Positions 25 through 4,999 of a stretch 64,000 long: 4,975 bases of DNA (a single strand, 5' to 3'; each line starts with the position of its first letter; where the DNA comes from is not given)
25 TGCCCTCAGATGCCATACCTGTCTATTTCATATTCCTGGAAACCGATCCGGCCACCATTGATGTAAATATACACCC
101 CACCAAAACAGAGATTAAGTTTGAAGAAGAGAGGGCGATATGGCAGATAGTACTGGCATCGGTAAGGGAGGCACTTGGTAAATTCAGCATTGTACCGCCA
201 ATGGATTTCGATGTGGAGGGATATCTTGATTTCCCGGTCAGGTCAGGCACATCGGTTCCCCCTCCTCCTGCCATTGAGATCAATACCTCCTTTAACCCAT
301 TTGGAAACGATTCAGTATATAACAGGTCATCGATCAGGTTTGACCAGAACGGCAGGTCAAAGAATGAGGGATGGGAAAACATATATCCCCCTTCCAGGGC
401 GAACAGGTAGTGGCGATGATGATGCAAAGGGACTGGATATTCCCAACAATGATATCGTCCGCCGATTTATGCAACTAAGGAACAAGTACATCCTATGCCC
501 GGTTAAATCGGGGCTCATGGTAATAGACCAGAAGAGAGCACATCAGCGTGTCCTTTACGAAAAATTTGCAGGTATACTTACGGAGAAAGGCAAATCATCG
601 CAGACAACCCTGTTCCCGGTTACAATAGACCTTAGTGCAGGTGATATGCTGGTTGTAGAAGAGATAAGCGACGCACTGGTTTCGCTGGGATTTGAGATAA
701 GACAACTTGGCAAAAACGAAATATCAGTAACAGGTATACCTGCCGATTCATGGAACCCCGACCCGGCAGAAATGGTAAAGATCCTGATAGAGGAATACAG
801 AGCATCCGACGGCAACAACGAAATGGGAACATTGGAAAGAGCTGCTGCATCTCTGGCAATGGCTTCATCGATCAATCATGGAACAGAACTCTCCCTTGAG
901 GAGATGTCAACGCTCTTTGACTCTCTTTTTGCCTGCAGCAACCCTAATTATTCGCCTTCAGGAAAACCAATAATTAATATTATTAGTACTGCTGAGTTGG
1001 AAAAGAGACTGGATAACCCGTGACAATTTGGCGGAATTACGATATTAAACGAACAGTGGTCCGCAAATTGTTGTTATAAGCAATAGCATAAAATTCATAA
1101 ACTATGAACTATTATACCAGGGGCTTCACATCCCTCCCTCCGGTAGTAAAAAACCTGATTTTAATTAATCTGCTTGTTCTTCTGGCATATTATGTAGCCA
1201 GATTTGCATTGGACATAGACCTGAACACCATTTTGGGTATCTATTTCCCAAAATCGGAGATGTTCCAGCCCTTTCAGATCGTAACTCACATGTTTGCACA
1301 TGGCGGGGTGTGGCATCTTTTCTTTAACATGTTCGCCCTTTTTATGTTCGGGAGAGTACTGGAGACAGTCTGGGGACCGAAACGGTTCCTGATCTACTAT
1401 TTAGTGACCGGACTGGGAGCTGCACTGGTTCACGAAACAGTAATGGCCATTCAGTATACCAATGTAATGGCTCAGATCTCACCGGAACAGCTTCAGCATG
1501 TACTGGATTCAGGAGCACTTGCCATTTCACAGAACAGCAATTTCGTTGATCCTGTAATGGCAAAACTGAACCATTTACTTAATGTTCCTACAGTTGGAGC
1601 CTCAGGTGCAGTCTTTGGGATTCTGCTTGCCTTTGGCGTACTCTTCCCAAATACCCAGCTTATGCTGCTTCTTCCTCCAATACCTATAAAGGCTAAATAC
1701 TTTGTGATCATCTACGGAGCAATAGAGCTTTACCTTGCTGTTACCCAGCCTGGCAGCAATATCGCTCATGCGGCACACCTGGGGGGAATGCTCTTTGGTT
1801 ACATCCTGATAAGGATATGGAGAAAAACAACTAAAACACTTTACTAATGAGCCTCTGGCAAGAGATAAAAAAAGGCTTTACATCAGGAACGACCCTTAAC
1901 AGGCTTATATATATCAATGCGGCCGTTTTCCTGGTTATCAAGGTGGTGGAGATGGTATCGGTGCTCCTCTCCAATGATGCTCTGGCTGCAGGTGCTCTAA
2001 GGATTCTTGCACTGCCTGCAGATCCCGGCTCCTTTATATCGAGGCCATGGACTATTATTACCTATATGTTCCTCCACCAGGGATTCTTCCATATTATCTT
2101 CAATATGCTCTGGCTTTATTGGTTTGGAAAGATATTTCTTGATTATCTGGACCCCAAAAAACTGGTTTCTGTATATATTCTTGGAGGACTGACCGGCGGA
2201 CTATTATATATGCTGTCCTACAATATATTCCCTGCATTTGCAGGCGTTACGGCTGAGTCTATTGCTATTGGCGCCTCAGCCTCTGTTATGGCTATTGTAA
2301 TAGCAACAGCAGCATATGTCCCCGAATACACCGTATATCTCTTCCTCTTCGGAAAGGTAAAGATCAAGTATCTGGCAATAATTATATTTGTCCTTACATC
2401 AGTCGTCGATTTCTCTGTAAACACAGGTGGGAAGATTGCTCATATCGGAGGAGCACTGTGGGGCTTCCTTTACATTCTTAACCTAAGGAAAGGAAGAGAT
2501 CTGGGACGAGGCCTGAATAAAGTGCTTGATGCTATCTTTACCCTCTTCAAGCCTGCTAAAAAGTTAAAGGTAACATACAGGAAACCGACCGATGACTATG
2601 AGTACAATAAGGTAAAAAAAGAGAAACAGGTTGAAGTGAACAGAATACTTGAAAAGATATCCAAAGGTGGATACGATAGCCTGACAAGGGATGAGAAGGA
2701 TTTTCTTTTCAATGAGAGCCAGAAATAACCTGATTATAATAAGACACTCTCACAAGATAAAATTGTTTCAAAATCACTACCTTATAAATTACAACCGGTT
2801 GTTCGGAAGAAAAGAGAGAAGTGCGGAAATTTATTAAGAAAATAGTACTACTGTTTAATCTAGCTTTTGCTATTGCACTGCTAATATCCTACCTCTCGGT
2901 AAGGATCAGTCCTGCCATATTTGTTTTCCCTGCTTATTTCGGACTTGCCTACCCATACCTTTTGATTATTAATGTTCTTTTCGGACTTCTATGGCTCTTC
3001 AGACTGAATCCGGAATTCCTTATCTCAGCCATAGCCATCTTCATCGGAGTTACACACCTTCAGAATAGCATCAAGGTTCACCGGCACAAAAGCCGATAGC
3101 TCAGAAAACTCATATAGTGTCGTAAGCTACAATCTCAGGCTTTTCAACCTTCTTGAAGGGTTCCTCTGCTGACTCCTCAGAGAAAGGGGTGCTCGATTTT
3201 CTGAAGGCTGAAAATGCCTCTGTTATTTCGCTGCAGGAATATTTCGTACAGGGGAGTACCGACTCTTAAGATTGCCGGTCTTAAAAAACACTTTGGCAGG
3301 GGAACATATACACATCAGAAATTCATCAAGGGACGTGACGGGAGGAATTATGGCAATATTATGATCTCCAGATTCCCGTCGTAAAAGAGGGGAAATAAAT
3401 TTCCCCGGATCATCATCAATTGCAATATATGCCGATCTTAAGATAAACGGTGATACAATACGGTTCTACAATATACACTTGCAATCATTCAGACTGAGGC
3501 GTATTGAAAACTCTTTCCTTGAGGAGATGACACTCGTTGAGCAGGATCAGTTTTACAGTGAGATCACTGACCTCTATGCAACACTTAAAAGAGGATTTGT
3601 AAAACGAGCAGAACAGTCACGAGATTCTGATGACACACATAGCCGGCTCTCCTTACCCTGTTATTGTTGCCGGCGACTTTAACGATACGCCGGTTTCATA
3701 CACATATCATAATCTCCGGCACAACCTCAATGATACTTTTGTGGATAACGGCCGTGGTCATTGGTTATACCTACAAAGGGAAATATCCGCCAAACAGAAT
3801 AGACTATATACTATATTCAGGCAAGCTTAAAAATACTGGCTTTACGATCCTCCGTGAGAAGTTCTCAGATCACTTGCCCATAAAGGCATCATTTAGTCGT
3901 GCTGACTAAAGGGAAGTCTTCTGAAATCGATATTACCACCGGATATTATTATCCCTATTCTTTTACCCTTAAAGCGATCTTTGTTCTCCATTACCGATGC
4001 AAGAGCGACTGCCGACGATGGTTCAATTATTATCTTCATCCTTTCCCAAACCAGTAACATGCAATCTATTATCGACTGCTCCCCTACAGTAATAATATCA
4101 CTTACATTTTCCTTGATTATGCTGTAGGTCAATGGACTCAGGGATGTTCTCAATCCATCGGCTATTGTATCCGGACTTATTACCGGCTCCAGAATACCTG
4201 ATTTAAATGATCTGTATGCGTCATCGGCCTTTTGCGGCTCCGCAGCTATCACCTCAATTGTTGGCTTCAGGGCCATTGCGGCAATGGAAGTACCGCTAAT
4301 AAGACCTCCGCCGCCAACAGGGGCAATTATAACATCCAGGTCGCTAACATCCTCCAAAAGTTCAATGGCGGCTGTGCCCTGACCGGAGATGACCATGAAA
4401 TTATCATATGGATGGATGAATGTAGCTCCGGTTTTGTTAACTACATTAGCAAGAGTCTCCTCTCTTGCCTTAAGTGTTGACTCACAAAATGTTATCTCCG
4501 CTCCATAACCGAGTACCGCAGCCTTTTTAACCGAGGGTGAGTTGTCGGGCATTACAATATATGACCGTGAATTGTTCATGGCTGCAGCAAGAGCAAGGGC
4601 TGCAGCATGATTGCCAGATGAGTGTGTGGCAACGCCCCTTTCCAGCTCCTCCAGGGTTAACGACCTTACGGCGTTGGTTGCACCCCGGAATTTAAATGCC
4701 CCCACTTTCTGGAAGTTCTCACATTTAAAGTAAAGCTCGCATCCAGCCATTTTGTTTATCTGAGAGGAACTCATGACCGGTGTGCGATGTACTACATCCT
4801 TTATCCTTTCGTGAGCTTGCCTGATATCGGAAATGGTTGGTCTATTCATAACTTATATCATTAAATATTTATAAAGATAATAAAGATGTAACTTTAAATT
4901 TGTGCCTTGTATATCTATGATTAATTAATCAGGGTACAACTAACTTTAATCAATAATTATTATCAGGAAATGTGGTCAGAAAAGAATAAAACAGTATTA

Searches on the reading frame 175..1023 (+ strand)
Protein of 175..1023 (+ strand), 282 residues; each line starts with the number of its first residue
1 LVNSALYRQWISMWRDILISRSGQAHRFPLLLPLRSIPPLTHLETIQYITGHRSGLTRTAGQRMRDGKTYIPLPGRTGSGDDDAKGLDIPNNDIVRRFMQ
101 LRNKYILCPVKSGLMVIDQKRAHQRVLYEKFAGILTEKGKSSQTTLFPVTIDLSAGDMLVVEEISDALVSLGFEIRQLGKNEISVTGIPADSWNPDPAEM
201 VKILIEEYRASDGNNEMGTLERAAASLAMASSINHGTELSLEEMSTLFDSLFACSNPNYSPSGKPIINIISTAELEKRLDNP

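Call 88: search_protein_families(library=pfam, proteins=[window:175-1023:+], max_evalue=0.00001)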
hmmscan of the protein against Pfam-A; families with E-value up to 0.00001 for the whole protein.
window:175-1023:+ (282 aa): 1 family
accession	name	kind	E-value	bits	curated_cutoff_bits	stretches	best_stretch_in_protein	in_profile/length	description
PF08676.16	MutL_C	-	2.1e-26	92.8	25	1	99-239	2-142/142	MutL C terminal dimerisation domain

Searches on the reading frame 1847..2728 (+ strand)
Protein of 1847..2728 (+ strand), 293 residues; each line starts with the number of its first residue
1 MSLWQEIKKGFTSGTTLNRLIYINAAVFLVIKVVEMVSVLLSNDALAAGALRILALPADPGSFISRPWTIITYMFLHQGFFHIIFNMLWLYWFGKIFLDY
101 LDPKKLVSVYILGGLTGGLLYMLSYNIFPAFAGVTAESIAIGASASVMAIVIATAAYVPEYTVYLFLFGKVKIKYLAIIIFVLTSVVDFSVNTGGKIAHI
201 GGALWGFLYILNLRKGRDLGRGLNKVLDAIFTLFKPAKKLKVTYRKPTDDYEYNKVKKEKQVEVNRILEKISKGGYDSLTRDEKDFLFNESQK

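Call 88: search_protein_families(library=pfam, proteins=[window:1847-2728:+], max_evalue=0.00001)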
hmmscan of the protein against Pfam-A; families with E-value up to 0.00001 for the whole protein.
window:1847-2728:+ (293 aa): 2 families
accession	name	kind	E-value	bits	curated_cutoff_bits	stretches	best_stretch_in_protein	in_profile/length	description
PF01694.28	Rhomboid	-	3e-22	79.8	22.6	1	67-213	4-140/143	Rhomboid domain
PF20216.3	DUF6576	-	9.7e-11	42.1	27.3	1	250-291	4-45/47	Family of unknown function (DUF6576)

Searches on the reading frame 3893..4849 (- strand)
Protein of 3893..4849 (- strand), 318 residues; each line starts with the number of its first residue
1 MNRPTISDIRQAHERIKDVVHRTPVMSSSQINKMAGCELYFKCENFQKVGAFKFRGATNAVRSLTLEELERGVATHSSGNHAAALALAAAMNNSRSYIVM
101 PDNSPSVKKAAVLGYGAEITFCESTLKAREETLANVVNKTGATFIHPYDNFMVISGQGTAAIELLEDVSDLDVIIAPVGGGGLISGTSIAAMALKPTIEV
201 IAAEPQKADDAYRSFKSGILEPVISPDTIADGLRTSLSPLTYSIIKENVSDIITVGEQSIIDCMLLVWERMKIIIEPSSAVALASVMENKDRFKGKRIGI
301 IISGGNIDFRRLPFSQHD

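Call 88: search_protein_families(library=pfam, proteins=[window:3893-4849:-], max_evalue=0.00001)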
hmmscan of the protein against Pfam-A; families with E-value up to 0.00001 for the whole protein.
window:3893-4849:- (318 aa): 1 family
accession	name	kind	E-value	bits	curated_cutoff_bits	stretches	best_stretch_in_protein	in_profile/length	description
PF00291.31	PALP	-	2.4e-76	257.3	35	1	17-304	2-295/295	Pyridoxal-phosphate dependent enzyme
